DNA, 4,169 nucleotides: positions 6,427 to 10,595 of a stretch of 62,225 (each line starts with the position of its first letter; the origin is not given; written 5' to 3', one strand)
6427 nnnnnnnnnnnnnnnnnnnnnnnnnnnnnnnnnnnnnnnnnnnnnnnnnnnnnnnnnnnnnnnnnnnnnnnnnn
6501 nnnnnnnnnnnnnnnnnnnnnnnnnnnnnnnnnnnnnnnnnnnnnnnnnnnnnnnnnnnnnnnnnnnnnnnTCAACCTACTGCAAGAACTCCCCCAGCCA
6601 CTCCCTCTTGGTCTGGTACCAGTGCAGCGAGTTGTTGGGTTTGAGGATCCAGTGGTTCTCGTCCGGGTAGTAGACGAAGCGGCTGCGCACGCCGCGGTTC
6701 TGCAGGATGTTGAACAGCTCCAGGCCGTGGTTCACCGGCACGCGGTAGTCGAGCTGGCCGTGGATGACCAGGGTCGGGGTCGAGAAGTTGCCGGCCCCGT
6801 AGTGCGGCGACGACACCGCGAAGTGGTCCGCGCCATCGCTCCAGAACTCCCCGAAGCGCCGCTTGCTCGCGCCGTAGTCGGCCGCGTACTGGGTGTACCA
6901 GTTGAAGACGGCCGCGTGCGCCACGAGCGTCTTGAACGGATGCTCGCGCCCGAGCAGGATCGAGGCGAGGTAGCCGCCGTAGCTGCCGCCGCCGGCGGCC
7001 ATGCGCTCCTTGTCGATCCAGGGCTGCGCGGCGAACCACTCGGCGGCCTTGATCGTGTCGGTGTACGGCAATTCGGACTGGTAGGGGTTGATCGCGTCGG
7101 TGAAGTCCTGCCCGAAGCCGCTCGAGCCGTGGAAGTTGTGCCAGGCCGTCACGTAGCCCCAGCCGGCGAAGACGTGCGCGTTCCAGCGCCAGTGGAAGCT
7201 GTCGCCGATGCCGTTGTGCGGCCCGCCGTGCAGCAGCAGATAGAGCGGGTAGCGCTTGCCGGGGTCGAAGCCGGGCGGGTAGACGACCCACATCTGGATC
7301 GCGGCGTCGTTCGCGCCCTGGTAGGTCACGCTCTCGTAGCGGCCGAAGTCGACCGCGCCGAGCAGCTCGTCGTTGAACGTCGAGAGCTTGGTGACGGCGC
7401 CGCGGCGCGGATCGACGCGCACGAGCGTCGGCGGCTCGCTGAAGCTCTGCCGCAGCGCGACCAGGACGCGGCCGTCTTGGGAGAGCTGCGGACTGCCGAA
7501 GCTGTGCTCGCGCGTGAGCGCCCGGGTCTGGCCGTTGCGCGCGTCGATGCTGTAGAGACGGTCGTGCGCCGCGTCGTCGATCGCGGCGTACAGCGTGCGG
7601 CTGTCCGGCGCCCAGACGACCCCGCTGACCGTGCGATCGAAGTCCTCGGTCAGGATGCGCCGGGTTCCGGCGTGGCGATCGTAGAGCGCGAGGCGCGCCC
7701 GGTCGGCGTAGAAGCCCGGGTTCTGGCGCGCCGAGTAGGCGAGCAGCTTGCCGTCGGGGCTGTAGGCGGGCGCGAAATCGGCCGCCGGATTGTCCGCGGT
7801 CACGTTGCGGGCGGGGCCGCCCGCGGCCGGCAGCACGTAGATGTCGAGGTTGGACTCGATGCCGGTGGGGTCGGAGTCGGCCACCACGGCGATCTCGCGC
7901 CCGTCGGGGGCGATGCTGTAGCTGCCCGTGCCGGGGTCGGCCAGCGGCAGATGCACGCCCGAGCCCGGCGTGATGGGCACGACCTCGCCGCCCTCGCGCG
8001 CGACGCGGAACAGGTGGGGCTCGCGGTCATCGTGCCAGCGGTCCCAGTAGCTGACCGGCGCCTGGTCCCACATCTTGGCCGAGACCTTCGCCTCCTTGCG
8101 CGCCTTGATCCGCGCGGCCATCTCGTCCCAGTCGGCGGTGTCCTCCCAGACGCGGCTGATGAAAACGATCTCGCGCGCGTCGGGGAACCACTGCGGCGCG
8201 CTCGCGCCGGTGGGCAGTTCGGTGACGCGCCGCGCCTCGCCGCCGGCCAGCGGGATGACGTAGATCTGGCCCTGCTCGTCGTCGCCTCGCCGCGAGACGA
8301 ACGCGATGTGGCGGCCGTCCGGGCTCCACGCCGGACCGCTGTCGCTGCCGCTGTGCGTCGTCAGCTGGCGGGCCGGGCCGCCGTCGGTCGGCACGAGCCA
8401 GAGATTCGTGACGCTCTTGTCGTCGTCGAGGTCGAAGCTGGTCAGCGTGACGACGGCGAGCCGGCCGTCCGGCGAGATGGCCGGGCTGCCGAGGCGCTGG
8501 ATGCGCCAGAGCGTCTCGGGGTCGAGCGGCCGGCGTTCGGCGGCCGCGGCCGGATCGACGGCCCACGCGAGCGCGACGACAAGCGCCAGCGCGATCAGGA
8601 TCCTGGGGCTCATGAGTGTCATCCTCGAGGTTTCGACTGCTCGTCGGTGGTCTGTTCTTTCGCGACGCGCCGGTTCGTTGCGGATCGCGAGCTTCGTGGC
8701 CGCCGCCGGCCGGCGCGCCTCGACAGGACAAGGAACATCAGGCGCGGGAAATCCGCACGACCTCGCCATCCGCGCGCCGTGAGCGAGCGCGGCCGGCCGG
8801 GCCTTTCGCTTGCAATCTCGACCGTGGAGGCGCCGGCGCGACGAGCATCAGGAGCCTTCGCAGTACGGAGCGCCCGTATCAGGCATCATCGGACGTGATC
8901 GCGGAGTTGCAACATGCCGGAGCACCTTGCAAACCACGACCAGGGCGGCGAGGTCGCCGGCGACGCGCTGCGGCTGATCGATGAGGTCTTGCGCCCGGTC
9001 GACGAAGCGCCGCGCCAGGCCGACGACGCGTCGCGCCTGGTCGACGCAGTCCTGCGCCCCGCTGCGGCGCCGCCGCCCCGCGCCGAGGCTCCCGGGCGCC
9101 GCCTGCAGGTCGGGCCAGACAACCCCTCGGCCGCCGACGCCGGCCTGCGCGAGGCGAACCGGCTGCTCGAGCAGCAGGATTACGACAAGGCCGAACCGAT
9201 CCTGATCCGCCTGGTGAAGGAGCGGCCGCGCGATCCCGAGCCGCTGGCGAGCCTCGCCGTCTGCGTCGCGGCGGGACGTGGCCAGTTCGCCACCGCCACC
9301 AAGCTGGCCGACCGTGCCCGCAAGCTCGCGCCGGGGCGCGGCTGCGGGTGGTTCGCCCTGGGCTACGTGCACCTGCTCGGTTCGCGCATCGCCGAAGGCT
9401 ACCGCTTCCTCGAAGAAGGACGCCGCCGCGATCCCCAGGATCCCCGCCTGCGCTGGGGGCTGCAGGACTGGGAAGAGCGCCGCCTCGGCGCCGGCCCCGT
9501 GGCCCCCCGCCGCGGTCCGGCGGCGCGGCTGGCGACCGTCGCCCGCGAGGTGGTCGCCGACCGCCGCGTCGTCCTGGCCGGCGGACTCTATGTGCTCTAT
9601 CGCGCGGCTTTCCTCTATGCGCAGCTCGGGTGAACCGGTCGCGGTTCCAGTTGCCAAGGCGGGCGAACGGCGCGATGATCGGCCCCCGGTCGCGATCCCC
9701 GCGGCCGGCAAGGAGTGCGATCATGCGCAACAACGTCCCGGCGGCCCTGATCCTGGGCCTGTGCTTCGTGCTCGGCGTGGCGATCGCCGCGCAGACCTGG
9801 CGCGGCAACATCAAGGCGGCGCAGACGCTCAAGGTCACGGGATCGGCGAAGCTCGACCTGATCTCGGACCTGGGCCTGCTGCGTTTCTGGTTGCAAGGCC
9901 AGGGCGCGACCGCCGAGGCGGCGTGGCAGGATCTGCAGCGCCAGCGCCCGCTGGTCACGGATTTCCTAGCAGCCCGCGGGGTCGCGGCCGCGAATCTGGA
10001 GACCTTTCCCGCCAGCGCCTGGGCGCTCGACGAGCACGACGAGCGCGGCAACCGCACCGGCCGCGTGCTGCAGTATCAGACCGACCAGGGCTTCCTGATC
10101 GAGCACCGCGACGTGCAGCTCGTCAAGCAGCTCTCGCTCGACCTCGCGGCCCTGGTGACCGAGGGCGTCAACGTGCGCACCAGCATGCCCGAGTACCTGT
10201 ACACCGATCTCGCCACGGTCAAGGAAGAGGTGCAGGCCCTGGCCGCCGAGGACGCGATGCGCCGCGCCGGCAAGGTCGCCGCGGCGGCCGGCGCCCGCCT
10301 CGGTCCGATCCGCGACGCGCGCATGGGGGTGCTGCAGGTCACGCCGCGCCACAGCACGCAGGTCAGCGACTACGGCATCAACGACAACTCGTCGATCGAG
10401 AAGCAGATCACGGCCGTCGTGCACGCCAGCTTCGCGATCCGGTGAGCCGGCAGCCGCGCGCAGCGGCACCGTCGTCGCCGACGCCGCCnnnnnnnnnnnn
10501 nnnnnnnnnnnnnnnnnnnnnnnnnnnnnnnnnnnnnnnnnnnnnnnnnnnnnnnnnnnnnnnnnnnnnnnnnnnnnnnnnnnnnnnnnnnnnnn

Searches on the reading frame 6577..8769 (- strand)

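Call 35: search_protein_families(library=pfam, proteins=[window:6577-8769:-], max_evalue=0.001)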
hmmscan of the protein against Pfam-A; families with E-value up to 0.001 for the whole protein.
window:6577-8769:- (730 aa): 9 families
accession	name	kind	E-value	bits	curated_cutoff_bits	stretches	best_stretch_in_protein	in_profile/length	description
PF00326.27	Peptidase_S9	-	6.2e-51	173.3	22.6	1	526-729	2-210/213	Prolyl oligopeptidase family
PF07676.18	PD40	-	1.1e-23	83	20.9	2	134-171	2-38/38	WD40-like Beta Propeller Repeat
PF02129.25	Peptidase_S15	-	4.5e-08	33.5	23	1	511-647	21-155/262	X-Pro dipeptidyl-peptidase (S15 family)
PF08450.18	SGL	-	1.7e-06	28.3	26.3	0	383-465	4-78/246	SMP-30/Gluconolactonase/LRE-like region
PF25174.1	Beta-prop_THOC3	-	1.3e-05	24.7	305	0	336-495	10-157/272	THOC3 beta-propeller domain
PF00930.27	DPPIV_N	-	5.8e-05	22.4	22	0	122-184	24-80/354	Dipeptidyl peptidase IV (DPP IV) N-terminal region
PF05448.18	AXE1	-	7.6e-05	22.1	21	0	569-617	157-205/321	Acetyl xylan esterase (AXE1)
PF07859.19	Abhydrolase_3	-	0.00019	21.7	25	1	568-707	48-207/210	alpha/beta hydrolase fold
PF02897.21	Peptidase_S9_N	-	0.00022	20.5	24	0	335-428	130-215/414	Prolyl oligopeptidase, N-terminal beta-propeller domain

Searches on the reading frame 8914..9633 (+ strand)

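Call 35: search_protein_families(library=pfam, proteins=[window:8914-9633:+], max_evalue=0.001)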
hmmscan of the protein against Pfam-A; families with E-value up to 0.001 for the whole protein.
window:8914-9633:+ (239 aa): 3 families
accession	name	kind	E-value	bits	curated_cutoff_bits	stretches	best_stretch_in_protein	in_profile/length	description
PF14559.12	TPR_19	-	9.2e-09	35.9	25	0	121-179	3-61/68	Tetratricopeptide repeat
PF13428.12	TPR_14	-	3.6e-07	30.6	23.5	0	78-115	5-42/44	Tetratricopeptide repeat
PF13432.12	TPR_16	-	4.1e-06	27.6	32.7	1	78-141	1-63/65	Tetratricopeptide repeat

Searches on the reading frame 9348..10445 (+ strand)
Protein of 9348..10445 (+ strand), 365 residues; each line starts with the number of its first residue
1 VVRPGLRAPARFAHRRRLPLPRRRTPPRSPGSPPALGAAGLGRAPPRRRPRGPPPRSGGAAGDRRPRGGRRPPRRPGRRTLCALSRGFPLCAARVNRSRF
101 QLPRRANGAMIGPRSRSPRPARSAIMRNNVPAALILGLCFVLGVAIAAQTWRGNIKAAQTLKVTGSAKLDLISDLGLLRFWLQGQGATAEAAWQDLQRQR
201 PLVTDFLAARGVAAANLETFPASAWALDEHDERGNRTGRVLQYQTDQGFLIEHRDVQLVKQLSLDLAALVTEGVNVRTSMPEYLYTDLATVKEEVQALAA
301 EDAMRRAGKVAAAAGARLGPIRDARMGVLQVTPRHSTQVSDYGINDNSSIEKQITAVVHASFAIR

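Call 35: search_protein_families(library=pfam, proteins=[window:9348-10445:+], max_evalue=0.001)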
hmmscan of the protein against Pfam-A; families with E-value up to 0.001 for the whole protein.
window:9348-10445:+ (365 aa): 1 family
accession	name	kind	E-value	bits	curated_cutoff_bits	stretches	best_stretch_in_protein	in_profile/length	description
PF04402.19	SIMPL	-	3.7e-18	67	25.2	1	162-362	2-205/205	Protein of unknown function (DUF541)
